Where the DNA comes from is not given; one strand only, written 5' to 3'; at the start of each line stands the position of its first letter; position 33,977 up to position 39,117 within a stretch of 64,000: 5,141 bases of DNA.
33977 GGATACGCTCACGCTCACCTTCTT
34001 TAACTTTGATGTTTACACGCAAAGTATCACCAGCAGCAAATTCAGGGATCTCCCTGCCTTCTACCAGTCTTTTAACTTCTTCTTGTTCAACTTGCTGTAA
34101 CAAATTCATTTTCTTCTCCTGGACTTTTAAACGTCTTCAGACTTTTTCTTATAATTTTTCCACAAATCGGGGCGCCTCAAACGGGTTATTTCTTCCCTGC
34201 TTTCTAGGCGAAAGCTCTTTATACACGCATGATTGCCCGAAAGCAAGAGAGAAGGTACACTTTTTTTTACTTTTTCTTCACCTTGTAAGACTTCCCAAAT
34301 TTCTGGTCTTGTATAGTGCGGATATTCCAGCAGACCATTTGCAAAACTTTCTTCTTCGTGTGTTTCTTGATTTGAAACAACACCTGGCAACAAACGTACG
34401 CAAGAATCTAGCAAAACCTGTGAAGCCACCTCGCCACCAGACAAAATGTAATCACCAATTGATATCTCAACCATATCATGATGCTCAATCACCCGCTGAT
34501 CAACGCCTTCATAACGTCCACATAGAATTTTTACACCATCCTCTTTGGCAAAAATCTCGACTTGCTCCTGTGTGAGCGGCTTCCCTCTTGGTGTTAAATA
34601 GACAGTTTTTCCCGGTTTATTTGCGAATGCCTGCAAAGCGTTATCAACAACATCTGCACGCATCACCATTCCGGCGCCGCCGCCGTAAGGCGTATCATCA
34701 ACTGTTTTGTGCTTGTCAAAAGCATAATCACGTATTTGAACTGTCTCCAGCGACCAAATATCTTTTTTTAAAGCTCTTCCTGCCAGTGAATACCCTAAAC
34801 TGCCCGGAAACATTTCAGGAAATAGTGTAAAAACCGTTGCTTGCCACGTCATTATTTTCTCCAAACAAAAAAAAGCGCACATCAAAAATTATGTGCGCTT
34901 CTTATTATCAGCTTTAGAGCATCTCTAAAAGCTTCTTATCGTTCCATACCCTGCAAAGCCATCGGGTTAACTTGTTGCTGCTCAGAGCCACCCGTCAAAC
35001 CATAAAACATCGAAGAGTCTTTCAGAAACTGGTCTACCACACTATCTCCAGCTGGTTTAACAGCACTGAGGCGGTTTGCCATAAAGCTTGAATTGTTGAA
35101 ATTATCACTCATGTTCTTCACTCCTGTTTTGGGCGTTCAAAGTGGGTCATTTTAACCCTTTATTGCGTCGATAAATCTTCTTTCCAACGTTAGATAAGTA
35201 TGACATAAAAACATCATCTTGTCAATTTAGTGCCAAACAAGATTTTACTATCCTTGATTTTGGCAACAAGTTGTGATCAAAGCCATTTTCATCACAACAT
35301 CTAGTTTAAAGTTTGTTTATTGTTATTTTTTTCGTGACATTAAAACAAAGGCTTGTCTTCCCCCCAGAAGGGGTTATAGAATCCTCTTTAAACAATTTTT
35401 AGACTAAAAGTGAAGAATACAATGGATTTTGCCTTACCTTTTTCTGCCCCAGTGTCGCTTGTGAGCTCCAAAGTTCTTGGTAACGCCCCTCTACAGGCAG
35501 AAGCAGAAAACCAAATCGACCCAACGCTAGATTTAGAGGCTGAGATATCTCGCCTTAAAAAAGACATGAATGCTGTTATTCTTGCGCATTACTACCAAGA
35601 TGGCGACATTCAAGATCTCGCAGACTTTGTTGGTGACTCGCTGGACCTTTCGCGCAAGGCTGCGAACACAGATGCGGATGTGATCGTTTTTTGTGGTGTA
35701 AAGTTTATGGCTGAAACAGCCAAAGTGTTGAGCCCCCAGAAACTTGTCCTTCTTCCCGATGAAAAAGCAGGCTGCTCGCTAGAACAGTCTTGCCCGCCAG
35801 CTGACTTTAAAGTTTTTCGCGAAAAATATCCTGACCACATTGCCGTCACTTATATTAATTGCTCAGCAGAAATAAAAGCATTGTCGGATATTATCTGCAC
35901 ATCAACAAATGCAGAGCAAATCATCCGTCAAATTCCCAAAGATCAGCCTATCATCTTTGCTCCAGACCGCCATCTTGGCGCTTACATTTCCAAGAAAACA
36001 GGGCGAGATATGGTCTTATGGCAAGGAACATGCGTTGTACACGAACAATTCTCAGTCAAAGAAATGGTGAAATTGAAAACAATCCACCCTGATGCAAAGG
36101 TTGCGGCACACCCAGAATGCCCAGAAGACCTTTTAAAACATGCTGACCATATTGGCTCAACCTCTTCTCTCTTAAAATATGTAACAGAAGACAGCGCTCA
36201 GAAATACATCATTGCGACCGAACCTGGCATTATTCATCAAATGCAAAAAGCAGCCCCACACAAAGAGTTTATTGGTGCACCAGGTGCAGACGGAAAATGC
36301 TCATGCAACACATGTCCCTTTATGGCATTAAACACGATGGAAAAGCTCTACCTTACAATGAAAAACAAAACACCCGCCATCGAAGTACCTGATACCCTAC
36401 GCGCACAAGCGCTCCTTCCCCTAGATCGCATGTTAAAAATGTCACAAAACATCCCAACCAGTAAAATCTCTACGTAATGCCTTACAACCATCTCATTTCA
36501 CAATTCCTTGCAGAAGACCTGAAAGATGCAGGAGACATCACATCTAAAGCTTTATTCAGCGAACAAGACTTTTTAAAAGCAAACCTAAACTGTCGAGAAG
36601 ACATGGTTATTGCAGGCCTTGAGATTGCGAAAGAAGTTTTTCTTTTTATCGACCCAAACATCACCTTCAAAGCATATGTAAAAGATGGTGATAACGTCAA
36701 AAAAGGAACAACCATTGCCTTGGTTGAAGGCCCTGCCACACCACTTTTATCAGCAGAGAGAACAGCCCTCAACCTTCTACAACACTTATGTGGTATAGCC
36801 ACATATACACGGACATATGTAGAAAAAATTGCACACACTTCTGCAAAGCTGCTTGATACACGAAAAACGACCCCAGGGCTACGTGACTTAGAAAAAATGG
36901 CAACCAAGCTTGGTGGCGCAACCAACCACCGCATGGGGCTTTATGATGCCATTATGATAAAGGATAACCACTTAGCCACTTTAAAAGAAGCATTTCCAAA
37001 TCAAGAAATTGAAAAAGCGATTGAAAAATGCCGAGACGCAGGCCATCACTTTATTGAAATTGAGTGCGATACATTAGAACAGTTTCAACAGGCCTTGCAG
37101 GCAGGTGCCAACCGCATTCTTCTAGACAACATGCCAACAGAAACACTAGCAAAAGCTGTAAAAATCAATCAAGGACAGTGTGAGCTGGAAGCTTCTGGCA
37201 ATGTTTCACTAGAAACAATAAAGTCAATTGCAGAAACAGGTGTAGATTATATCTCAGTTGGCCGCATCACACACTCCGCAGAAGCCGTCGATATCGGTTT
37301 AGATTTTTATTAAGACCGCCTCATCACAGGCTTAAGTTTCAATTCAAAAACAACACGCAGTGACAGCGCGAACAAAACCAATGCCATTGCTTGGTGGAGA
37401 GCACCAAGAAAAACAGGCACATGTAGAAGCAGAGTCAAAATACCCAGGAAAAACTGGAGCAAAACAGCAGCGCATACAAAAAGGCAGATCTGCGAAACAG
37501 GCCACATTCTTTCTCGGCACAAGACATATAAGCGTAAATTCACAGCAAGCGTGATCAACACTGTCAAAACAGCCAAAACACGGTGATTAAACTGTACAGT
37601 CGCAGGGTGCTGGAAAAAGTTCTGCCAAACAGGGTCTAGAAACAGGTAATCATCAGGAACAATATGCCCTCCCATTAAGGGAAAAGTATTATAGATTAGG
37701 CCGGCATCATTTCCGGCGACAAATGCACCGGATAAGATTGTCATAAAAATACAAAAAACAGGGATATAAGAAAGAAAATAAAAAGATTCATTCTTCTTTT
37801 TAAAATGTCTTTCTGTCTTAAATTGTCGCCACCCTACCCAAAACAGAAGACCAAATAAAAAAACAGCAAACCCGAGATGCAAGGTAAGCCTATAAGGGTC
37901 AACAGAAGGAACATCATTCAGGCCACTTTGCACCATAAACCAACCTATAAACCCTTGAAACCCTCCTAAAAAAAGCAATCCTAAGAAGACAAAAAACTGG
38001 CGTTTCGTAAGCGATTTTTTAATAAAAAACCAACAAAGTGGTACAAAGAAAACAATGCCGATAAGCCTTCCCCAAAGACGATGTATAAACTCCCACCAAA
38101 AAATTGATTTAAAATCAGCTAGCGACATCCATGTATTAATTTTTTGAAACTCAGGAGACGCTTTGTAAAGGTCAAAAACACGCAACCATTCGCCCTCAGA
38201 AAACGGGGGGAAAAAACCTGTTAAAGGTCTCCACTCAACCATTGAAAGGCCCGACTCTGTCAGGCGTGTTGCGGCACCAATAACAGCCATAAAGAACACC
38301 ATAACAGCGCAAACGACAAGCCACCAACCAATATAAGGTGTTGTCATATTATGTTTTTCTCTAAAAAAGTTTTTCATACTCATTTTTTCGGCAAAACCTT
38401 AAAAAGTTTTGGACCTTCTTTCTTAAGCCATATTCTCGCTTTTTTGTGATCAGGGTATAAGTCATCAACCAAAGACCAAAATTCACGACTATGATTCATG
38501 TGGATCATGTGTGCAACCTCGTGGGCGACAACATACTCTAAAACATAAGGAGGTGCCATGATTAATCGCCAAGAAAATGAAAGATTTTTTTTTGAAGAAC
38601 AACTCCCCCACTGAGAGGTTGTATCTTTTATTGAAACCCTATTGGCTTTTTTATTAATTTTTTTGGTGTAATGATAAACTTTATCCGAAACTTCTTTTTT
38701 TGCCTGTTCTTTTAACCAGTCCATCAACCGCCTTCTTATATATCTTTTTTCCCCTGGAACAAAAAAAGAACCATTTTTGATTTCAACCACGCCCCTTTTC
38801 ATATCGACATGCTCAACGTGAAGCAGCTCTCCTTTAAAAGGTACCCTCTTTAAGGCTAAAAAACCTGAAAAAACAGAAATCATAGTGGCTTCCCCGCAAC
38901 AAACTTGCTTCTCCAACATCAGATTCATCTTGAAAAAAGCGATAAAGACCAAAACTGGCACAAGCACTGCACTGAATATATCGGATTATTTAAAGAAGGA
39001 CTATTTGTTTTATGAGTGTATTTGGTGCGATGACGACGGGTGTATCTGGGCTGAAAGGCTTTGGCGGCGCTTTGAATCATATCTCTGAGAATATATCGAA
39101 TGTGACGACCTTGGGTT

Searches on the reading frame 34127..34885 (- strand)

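Call 58: search_protein_families(library=pfam, proteins=[window:34127-34885:-], max_evalue=0.0001)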
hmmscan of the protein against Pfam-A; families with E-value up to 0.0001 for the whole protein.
window:34127-34885:- (252 aa): 1 family
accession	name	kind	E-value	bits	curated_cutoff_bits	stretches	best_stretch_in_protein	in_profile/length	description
PF01746.26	tRNA_m1G_MT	-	1.6e-49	168.7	27.3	1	36-239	2-195/195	tRNA (Guanine-1)-methyltransferase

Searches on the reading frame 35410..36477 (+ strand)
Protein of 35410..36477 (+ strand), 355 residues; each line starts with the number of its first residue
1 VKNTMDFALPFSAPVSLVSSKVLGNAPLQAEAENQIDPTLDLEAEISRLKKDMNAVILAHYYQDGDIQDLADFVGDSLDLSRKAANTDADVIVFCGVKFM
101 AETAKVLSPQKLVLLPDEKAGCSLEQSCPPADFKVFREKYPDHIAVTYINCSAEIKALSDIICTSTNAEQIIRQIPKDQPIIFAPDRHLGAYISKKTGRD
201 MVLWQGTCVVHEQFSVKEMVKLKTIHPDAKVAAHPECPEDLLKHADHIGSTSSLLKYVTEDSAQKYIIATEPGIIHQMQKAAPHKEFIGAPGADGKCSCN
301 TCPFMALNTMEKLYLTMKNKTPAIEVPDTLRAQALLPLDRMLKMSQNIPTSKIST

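Call 48: search_protein_families(library=pfam, proteins=[window:35410-36477:+], max_evalue=0.0001)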
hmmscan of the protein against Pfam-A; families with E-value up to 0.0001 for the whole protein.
window:35410-36477:+ (355 aa): 1 family
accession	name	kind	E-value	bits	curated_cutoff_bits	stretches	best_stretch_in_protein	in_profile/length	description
PF02445.21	NadA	-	6e-120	400.3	27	1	45-343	2-295/295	Quinolinate synthetase A protein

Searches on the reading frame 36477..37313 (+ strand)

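Call 48: search_protein_families(library=pfam, proteins=[window:36477-37313:+], max_evalue=0.0001)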
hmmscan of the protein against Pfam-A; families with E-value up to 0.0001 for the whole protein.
window:36477-37313:+ (278 aa): 2 families
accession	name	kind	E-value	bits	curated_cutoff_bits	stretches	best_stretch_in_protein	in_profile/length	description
PF01729.25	QRPTase_C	-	2e-55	187.6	23.1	1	107-276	1-169/169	Quinolinate phosphoribosyl transferase, C-terminal domain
PF02749.22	QRPTase_N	-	5e-22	78.4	27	1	20-105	1-82/82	Quinolinate phosphoribosyl transferase, N-terminal domain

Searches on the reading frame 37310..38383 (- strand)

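Call 48: search_protein_families(library=pfam, proteins=[window:37310-38383:-], max_evalue=0.0001)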
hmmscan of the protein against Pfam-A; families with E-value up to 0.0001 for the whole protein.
window:37310-38383:- (357 aa): 1 family
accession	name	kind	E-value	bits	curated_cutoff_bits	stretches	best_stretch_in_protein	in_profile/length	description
PF02628.20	COX15-CtaA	-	3e-106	355.5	29.9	1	20-341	2-321/322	Cytochrome oxidase assembly protein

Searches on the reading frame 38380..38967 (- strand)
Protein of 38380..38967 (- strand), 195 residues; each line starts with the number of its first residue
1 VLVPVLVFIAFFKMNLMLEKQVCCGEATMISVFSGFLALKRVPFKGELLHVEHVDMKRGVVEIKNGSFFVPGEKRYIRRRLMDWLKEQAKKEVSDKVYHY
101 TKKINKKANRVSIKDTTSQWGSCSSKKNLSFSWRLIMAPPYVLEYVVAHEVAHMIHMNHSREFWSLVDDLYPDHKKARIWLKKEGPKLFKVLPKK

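Call 48: search_protein_families(library=pfam, proteins=[window:38380-38967:-], max_evalue=0.0001)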
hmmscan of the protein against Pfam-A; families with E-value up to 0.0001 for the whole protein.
window:38380-38967:- (195 aa): 1 family
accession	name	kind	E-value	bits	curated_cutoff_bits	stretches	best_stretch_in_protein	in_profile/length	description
PF01863.23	YgjP-like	-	3.5e-43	148.5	26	1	43-183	62-206/207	YgjP-like, metallopeptidase domain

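Call 60: search_protein_families(library=pfam, proteins=[window:38380-38967:-], max_evalue=10)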
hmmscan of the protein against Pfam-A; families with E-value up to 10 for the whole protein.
window:38380-38967:- (195 aa): 9 families
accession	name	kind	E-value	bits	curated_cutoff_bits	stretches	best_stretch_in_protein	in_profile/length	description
PF01863.23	YgjP-like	-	3.5e-43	148.5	26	1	43-183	62-206/207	YgjP-like, metallopeptidase domain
PF08325.16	WLM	-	0.00018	22.1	26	1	146-178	86-118/190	WLM domain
PF00413.30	Peptidase_M10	-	0.008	16.5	24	1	142-180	107-145/159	Matrixin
PF10263.15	SprT-like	-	0.022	15.1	25.6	1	105-156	13-74/108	SprT-like family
PF20026.4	DUF6434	-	0.027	14.9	26.8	1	76-102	37-63/64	Domain of unknown function (DUF6434)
PF09641.16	DUF2026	-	0.062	13.4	25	1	55-122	124-193/205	Protein of unknown function (DUF2026)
PF13582.12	Reprolysin_3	-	0.2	12.6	22.4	1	121-160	85-123/123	Metallo-peptidase family M12B Reprolysin-like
PF12388.14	Peptidase_M57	-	0.76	9.9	21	1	138-161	128-151/212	Dual-action HEIGH metallo-peptidase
PF07442.16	Ponericin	-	1.5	9.4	25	1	175-190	7-22/29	Ponericin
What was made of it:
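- A bona fide zincin from the same window (YgjP-like) gives cross-family hits of similar strength (call 60).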
